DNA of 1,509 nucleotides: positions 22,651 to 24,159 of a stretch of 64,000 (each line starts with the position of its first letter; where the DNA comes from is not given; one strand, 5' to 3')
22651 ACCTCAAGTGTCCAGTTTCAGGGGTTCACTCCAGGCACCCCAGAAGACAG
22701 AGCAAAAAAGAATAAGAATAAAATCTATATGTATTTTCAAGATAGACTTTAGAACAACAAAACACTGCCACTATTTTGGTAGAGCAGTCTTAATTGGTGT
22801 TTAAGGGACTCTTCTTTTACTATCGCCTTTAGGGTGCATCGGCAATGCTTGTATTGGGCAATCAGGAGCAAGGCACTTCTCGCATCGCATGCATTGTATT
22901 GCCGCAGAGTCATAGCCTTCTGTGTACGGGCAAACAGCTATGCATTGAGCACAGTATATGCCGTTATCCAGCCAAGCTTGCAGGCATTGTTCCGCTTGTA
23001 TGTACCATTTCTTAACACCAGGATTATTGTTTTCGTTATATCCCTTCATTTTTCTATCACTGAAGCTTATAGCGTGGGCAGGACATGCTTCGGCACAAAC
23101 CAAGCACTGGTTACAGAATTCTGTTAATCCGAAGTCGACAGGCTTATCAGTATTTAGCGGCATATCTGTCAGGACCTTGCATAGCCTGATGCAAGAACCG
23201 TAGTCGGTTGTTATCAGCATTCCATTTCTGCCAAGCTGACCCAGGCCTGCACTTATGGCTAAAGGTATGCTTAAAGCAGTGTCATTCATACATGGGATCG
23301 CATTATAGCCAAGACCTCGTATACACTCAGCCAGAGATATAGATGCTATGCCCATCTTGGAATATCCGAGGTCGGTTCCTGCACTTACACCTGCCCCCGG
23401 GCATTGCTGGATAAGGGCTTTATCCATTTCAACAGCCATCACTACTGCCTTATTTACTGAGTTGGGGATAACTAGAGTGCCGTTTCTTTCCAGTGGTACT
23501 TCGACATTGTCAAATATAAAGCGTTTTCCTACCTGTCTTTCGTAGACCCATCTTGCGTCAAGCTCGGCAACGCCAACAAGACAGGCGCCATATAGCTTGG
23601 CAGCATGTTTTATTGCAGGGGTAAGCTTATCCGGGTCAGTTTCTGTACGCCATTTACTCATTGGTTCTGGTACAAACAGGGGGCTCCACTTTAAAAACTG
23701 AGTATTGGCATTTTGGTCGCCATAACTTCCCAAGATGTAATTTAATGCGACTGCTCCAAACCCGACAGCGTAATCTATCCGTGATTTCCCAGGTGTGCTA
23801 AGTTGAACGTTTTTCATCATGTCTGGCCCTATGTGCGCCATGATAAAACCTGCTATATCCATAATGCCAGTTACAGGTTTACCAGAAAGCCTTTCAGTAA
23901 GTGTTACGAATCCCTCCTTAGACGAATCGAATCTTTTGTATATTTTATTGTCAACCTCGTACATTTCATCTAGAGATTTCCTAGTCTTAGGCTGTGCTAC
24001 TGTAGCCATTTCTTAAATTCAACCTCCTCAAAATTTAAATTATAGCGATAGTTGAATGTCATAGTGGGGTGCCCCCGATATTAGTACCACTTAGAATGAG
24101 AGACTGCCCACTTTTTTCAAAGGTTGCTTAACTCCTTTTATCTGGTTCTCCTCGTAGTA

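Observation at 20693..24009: Cytoplasmic-type RdhA homologue with an extra Cys motif, next to an orphan corrinoid protein and a C_GCAxxG_C_C protein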

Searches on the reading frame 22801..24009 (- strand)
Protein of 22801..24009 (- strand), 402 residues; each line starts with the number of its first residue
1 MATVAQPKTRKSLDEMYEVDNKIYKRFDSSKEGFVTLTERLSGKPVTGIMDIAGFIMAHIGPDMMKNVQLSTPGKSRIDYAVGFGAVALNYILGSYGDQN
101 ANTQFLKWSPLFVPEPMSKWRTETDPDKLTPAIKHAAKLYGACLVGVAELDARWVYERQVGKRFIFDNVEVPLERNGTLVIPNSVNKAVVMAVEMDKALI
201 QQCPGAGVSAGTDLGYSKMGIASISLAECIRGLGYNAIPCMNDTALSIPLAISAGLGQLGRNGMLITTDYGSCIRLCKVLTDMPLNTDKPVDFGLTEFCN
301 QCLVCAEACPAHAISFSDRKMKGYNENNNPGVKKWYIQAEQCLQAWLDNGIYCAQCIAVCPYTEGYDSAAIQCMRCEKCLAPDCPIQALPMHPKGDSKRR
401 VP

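Call 3: search_protein_families(library=pfam, proteins=[window:22801-24009:-], max_evalue=0.01)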
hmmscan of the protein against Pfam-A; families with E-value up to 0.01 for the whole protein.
window:22801-24009:- (402 aa): 7 families
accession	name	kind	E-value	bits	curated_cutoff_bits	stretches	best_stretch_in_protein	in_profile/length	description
PF12838.12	Fer4_7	-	4e-11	43.6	27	1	299-362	2-50/52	4Fe-4S dicluster domain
PF13484.11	Fer4_16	-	1.7e-08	35.5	30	1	299-362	2-65/66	4Fe-4S double cluster binding domain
PF00037.32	Fer4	-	0.00034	20.7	21.1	1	297-315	6-24/24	4Fe-4S binding domain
PF13486.11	Dehalogenase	-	0.00056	19.6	24.3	1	160-285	176-306/306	Reductive dehalogenase subunit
PF13187.11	Fer4_9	-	0.0016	18.9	27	1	299-362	2-49/52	4Fe-4S dicluster domain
PF13183.11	Fer4_8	-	0.0018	19.2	27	0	298-362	4-66/68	4Fe-4S dicluster domain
PF12837.12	Fer4_6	-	0.008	16.5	25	0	298-314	8-24/24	4Fe-4S binding domain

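Call 4: search_protein_families(library=ncbifam, proteins=[window:22801-24009:-], max_evalue=0.01)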
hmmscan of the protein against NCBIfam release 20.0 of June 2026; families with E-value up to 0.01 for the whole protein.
window:22801-24009:- (402 aa): 11 families
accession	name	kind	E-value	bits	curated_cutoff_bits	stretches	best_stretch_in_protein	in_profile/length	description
TIGR02486.1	RDH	subfamily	2.3e-54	185.4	160.35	1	122-368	2-284/314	reductive dehalogenase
TIGR00276.1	TIGR00276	equivalog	1.5e-13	50.5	200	1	241-367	125-248/337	tRNA epoxyqueuosine(34) reductase QueG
NF006221.0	PRK08348.1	subfamily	5.3e-07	29.4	124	1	297-362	44-89/136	NADH-plastoquinone oxidoreductase subunit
NF038196.1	ferrodoxin_EFR1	subfamily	0.00056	20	75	1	273-320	192-235/242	EFR1 family ferrodoxin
TIGR01971.1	NuoI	subfamily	0.0015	18.2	113.05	1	297-362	42-95/121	NADH-quinone oxidoreductase, chain I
NF058577.1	FdxA_fam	equivalog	0.0058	16.8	65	0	295-321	5-31/52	4Fe-4S ferredoxin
TIGR01944.1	rnfB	subfamily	0.0059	16.2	68.7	1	272-321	120-167/190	RnfABCDGE type electron transport complex subunit B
NF040864.1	HgcB_ferredoxin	equivalog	0.0073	16.1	99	0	289-316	36-63/93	mercury methylation ferredoxin HgcB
TIGR02179.1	PorD_KorD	subfamily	0.0074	16.4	60.05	1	297-316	55-74/78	2-oxoacid:acceptor oxidoreductase, delta subunit, pyruvate/2-ketoisovalerate family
NF040684.1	PorD_Arch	equivalog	0.008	16.2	120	1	286-316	50-81/85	pyruvate synthase subunit PorD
NF042909.1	FMH_DH_FwdF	exception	0.009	15.2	375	0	297-378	138-207/336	tungsten-dependent formylmethanofuran dehydrogenase subunit FwdF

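Call 6: search_solved_structures(query=window:22801-24009:-, max_evalue=0.01, show_alignments=3)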
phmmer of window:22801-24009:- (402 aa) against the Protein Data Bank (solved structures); distinct sequences matched with E-value up to 0.01: 9.
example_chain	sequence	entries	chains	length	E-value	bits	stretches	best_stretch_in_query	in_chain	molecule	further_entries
4uqu_A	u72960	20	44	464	8.8e-57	195.9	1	96-365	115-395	TETRACHLOROETHENE REDUCTIVE DEHALOGENASE CATALYTIC SUBUNIT PCEA | TETRACHLOROETHENE REDUCTIVE DEHALOGENASE CATALYTIC SUBUNIT | Tetrachloroethene reductive dehal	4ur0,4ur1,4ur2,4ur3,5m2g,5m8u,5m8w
8q4h_A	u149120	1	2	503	1.4e-46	162.4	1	188-363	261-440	Tetrachloroethene reductive dehalogenase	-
6zxu_A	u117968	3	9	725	1e-21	80.5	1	187-364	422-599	Oxidoreductase, NAD-binding/iron-sulfur cluster-binding protein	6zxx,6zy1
4ras_A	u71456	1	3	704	1.3e-21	80.1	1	187-364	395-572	Oxidoreductase, NAD-binding/iron-sulfur cluster-binding protein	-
6zy0_A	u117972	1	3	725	1.3e-21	80.1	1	187-364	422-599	Oxidoreductase, NAD-binding/iron-sulfur cluster-binding protein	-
5d6s_A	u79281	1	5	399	1.1e-09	40.8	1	242-369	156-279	Epoxyqueuosine reductase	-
5d08_A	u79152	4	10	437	6.5e-08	35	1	250-367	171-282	Epoxyqueuosine reductase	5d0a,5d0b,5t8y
3cmu_A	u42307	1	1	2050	1e-05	27.7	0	58-104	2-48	Protein recA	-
3cmt_A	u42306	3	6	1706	0.0013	20.8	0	56-104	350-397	Protein recA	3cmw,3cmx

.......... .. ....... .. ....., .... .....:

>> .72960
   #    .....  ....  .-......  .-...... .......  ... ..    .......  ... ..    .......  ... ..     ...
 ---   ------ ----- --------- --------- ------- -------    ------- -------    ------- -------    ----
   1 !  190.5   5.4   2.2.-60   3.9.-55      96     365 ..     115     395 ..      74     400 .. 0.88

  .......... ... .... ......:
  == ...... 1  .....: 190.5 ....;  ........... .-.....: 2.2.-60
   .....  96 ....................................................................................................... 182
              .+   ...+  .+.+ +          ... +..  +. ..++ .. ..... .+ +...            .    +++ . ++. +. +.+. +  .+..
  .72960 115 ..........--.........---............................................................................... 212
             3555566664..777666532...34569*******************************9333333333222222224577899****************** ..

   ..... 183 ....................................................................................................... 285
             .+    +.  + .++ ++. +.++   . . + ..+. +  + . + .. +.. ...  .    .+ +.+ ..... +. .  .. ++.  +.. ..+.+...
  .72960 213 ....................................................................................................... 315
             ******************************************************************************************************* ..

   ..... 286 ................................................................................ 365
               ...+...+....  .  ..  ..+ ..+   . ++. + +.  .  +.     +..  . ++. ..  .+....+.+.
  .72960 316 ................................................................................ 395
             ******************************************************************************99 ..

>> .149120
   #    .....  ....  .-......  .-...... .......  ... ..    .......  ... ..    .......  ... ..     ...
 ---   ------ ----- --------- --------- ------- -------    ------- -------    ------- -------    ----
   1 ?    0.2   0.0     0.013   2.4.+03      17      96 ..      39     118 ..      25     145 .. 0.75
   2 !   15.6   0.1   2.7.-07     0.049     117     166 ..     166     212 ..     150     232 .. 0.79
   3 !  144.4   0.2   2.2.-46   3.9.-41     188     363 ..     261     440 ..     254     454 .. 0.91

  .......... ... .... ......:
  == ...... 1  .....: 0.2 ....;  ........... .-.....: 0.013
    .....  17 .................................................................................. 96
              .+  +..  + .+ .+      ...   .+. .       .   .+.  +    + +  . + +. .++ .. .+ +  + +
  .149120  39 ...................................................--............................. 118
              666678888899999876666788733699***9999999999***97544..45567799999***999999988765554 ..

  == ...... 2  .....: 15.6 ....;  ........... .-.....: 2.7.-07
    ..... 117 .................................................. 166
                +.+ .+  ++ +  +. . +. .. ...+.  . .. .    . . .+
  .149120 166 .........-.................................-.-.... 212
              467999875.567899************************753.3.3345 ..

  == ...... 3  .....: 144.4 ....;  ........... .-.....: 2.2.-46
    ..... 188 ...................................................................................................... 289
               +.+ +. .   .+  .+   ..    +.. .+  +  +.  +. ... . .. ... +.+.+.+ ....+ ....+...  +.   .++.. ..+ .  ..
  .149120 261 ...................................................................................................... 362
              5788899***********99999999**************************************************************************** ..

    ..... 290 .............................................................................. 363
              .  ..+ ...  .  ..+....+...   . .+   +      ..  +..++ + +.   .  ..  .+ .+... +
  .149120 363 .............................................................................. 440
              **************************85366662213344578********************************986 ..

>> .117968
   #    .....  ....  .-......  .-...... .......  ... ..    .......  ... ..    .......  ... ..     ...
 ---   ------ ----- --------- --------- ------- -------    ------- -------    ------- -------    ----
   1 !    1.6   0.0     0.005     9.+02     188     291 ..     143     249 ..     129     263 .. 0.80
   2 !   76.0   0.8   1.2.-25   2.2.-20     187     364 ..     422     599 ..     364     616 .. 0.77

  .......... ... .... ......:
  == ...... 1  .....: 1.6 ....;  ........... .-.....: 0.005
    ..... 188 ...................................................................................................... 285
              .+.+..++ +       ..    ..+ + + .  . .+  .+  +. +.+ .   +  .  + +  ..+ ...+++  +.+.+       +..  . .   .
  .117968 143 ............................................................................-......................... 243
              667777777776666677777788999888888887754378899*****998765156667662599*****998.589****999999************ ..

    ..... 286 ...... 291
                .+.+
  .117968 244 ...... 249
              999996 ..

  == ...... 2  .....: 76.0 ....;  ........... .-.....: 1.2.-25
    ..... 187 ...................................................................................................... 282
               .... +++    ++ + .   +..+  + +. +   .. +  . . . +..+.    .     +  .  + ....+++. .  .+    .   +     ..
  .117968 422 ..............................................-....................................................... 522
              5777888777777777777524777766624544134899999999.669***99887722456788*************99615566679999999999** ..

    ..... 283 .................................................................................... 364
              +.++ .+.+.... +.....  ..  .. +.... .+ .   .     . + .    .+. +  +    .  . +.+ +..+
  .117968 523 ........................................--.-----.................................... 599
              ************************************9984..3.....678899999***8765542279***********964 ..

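Call 7: find_encoding_contigs(protein=window:22801-24009:-, flank=10000, max_places=6)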
Protein window:22801-24009:- (402 aa): 1 contig read that carries it; 1 place shown.
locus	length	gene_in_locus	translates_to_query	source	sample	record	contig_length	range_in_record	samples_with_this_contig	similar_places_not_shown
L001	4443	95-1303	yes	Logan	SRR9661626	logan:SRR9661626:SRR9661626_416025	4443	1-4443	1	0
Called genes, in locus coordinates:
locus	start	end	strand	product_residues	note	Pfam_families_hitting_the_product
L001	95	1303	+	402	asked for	PF12838:Fer4_7, PF13484:Fer4_16 (weak)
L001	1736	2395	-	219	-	PF02607:B12-binding_2, PF02310:B12-binding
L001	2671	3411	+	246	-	PF09719:C_GCAxxG_C_C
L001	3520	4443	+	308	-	?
